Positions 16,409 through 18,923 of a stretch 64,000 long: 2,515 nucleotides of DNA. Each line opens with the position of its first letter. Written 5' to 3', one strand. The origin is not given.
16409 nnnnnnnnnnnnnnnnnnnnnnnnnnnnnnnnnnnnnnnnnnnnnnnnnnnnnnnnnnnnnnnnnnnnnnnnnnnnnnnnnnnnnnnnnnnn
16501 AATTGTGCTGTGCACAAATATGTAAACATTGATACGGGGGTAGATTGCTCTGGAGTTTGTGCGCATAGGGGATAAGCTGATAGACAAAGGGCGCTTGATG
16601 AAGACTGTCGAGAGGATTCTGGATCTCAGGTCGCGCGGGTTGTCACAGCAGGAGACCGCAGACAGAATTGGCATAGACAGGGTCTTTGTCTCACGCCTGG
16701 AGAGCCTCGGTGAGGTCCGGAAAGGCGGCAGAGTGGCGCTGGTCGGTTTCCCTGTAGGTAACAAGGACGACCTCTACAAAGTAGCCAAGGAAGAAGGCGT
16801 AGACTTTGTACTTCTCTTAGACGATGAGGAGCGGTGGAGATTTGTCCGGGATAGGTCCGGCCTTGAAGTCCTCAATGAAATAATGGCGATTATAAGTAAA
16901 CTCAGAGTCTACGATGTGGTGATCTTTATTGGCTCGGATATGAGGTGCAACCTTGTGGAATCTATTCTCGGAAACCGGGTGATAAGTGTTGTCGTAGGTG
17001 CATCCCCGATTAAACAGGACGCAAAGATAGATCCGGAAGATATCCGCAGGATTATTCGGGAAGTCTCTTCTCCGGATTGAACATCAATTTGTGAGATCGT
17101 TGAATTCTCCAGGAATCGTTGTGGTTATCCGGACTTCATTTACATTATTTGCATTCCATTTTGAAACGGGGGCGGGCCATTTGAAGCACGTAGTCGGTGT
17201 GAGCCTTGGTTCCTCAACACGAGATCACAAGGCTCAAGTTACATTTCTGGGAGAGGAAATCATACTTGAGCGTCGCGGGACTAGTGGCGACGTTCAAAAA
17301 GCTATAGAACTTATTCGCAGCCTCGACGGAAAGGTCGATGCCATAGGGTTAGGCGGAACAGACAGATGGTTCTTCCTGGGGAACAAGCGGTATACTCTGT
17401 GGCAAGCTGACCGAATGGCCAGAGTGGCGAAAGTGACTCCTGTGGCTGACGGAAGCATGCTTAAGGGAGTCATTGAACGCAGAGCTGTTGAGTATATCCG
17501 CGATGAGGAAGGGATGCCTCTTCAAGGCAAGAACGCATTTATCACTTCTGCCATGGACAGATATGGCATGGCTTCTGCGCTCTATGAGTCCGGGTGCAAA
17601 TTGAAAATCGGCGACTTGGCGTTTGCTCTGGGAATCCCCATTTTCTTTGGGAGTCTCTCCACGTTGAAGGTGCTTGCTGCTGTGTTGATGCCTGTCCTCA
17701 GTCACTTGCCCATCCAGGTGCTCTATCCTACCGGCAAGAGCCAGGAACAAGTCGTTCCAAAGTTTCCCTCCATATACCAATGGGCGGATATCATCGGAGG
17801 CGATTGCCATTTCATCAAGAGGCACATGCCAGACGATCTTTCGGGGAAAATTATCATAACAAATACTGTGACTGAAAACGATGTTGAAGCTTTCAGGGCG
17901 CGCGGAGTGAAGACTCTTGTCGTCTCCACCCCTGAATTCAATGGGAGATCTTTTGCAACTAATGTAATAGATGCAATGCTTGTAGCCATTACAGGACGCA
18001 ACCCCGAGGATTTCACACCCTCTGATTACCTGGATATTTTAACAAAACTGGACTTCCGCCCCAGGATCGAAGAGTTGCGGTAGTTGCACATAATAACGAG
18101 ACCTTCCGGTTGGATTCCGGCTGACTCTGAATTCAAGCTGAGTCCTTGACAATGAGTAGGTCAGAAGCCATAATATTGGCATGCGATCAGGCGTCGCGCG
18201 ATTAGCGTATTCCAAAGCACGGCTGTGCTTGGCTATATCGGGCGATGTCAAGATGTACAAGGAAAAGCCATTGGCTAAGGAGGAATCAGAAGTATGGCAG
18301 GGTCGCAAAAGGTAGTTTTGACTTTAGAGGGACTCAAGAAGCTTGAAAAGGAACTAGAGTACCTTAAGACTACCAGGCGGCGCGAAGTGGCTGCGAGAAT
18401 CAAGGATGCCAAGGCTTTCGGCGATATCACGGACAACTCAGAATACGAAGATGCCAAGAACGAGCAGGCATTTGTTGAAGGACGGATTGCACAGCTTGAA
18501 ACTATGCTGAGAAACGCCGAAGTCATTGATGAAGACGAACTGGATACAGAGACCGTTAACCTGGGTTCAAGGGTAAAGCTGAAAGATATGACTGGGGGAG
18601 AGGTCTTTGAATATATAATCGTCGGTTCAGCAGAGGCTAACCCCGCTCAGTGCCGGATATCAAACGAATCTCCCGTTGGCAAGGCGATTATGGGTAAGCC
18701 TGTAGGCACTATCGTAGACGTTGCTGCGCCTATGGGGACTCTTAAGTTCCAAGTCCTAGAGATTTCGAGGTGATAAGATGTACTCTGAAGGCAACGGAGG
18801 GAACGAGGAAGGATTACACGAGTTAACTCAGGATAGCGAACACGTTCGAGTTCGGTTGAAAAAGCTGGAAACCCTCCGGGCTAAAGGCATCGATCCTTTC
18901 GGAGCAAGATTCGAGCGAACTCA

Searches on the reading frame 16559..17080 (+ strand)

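Call 71: search_protein_families(library=pfam, proteins=[window:16559-17080:+])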
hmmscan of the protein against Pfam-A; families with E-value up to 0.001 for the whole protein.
window:16559-17080:+ (173 aa): 1 family
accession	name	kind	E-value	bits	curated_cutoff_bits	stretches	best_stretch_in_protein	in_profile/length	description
PF01381.28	HTH_3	-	0.00014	22.2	23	1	25-49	7-31/55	Helix-turn-helix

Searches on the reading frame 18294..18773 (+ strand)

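Call 72: search_protein_families(library=pfam, proteins=[window:18294-18773:+])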
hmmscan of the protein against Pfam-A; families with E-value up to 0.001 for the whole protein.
window:18294-18773:+ (159 aa): 2 families
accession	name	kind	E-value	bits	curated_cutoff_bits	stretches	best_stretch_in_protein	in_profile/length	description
PF03449.20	GreA_GreB_N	-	1.9e-27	95.7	24.5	1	8-77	2-71/71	Transcription elongation factor, N-terminal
PF01272.25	GreA_GreB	-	8.7e-22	77.3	26.9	1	85-158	3-76/77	Transcription elongation factor, GreA/GreB, C-term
